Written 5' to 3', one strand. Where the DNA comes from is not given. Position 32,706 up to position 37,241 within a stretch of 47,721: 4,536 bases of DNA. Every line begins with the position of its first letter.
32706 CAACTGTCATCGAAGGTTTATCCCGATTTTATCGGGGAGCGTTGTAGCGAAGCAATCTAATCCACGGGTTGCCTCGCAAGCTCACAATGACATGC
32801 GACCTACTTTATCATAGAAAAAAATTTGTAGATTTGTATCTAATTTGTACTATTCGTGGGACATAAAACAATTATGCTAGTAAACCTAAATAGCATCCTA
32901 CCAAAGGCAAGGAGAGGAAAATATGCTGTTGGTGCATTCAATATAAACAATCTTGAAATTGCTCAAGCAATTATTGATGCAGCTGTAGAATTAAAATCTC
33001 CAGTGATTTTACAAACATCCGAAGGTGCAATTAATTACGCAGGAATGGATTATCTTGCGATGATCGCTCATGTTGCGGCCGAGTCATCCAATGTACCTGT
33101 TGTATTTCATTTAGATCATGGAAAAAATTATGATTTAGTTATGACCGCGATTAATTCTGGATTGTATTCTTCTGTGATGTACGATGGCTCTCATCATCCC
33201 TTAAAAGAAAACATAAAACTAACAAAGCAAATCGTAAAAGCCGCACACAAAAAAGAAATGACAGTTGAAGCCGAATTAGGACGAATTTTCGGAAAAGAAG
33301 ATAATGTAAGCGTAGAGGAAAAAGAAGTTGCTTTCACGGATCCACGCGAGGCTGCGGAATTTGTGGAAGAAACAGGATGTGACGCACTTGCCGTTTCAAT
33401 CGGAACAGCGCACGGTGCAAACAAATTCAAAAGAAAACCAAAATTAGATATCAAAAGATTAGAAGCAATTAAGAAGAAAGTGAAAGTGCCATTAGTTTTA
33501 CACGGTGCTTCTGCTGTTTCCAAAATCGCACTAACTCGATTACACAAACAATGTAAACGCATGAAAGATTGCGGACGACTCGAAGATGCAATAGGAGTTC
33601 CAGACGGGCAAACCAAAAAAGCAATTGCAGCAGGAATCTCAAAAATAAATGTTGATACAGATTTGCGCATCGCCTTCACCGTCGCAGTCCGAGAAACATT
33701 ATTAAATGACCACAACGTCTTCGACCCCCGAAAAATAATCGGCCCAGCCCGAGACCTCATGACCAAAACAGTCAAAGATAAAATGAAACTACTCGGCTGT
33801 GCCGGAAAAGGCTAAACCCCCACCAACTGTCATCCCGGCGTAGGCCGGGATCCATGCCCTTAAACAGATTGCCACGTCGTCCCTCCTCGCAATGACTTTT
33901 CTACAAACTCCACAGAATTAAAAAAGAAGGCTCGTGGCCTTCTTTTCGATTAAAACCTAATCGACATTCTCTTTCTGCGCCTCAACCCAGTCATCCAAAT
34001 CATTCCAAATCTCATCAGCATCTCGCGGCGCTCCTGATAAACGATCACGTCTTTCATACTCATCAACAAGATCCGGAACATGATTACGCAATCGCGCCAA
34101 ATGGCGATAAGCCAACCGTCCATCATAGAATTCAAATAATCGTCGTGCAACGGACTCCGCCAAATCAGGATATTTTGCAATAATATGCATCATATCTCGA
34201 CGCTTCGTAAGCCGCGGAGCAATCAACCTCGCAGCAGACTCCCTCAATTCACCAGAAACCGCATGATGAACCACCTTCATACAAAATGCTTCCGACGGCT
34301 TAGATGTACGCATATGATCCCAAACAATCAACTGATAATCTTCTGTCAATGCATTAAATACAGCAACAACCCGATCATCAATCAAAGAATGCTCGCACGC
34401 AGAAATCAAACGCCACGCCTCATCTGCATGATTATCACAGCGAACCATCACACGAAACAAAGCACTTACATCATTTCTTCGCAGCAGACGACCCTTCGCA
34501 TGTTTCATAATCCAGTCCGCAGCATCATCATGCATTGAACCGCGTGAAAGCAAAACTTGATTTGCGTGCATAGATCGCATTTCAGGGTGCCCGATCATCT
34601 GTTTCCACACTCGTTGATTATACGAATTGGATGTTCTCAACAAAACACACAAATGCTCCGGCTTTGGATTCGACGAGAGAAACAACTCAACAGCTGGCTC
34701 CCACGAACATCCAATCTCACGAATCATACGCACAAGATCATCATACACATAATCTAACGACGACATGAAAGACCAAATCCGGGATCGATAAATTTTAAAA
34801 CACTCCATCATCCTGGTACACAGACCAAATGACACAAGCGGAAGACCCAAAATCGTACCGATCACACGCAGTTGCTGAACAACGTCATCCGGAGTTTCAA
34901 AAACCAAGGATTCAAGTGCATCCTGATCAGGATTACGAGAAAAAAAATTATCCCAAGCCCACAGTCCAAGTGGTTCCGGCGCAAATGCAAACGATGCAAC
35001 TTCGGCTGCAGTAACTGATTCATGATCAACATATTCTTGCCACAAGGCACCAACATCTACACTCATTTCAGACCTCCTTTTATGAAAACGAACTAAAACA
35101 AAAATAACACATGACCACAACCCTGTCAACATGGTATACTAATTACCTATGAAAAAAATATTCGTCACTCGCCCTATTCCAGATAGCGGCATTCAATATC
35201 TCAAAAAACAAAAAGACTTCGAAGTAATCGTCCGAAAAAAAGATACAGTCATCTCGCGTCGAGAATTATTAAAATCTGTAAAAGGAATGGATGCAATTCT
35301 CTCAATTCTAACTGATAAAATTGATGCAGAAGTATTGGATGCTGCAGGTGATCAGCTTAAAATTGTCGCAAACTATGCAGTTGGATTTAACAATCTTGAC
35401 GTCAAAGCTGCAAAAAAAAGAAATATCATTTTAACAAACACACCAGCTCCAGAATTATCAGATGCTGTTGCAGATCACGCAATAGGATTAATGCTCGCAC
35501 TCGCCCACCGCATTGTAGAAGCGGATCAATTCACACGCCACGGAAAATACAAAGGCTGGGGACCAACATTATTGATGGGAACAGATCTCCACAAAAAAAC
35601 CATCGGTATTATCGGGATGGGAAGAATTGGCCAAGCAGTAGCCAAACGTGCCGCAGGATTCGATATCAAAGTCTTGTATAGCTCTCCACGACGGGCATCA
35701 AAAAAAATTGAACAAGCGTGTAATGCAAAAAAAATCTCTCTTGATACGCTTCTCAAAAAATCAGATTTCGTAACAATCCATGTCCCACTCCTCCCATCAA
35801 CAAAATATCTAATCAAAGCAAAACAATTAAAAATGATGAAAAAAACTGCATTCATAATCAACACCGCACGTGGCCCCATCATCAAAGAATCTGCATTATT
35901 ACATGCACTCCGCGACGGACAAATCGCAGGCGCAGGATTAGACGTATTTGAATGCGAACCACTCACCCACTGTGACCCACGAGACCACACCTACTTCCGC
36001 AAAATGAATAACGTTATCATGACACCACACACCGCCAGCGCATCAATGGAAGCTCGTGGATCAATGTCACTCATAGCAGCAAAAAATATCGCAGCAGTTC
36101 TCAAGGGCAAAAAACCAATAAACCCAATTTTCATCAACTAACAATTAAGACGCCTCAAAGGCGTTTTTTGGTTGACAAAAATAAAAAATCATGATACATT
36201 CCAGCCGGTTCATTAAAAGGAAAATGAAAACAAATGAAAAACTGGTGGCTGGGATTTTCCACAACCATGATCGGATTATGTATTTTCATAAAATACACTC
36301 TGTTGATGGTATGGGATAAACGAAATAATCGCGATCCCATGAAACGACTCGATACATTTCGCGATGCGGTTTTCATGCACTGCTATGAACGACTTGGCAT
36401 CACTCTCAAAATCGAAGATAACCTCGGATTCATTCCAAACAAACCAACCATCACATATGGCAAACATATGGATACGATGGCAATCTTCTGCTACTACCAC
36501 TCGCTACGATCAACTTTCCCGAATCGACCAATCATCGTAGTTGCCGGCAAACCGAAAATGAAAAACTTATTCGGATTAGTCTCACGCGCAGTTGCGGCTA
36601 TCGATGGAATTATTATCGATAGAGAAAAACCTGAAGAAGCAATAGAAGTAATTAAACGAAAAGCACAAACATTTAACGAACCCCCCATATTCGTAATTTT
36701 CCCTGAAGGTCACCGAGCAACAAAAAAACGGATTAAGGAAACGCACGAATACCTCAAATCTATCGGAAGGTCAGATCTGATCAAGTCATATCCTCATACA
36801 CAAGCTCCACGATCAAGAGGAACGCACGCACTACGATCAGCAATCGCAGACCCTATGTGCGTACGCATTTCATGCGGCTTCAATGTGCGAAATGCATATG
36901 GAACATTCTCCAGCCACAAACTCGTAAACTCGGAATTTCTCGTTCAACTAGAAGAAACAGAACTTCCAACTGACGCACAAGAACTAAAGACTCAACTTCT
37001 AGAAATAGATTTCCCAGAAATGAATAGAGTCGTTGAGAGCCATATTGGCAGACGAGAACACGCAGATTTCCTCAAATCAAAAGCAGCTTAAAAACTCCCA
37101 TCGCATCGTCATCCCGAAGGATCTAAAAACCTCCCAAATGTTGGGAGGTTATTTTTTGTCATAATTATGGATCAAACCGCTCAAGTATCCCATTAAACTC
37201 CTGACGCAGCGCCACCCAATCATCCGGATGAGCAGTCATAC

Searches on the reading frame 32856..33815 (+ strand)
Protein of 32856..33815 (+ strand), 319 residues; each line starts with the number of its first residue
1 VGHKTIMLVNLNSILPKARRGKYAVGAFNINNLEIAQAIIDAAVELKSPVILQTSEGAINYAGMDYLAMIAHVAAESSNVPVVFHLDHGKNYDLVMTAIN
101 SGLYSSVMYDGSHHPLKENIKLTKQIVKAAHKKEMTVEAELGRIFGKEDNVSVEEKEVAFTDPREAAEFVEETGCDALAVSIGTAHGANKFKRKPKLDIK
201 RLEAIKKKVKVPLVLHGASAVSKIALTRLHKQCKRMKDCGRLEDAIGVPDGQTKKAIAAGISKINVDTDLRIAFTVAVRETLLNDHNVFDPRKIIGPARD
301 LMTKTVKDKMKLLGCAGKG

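Call 80: search_protein_families(library=pfam, max_evalue=0.00001, proteins=[window:32856-33815:+])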
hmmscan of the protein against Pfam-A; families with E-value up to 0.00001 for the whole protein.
window:32856-33815:+ (319 aa): 1 family
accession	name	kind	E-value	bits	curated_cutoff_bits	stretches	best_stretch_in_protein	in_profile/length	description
PF01116.26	F_bP_aldolase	-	2e-103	346.1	25.5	1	9-318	1-277/277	Fructose-bisphosphate aldolase class-II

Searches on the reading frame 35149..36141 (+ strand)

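Call 80: search_protein_families(library=pfam, max_evalue=0.00001, proteins=[window:35149-36141:+])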
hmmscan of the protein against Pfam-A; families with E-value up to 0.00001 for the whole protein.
window:35149-36141:+ (330 aa): 3 families
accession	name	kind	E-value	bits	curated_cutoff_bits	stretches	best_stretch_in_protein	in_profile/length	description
PF02826.25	2-Hacid_dh_C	-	1.5e-60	204.1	25.1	1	112-296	1-178/178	D-isomer specific 2-hydroxyacid dehydrogenase, NAD binding domain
PF00389.36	2-Hacid_dh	-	3.2e-30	105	24.6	1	4-326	1-132/134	D-isomer specific 2-hydroxyacid dehydrogenase, catalytic domain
PF03807.23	F420_oxidored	-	4.1e-06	27.8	21.6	0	151-215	1-70/94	NADP oxidoreductase coenzyme F420-dependent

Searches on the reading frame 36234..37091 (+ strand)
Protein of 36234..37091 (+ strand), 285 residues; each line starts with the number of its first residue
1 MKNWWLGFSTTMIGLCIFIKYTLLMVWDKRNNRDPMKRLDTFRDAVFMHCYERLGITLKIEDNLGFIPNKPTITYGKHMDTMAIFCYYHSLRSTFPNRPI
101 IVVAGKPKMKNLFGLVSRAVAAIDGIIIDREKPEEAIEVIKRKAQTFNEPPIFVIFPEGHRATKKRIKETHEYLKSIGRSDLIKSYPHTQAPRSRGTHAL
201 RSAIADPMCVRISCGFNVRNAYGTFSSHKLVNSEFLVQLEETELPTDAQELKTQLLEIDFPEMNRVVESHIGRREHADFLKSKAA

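Call 80: search_protein_families(library=pfam, max_evalue=0.00001, proteins=[window:36234-37091:+])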
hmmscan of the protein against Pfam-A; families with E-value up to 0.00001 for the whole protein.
window:36234-37091:+ (285 aa): 1 family
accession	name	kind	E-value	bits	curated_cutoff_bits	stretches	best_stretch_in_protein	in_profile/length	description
PF01553.26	Acyltransferase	-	1.6e-07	31.7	23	1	78-169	22-110/132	Acyltransferase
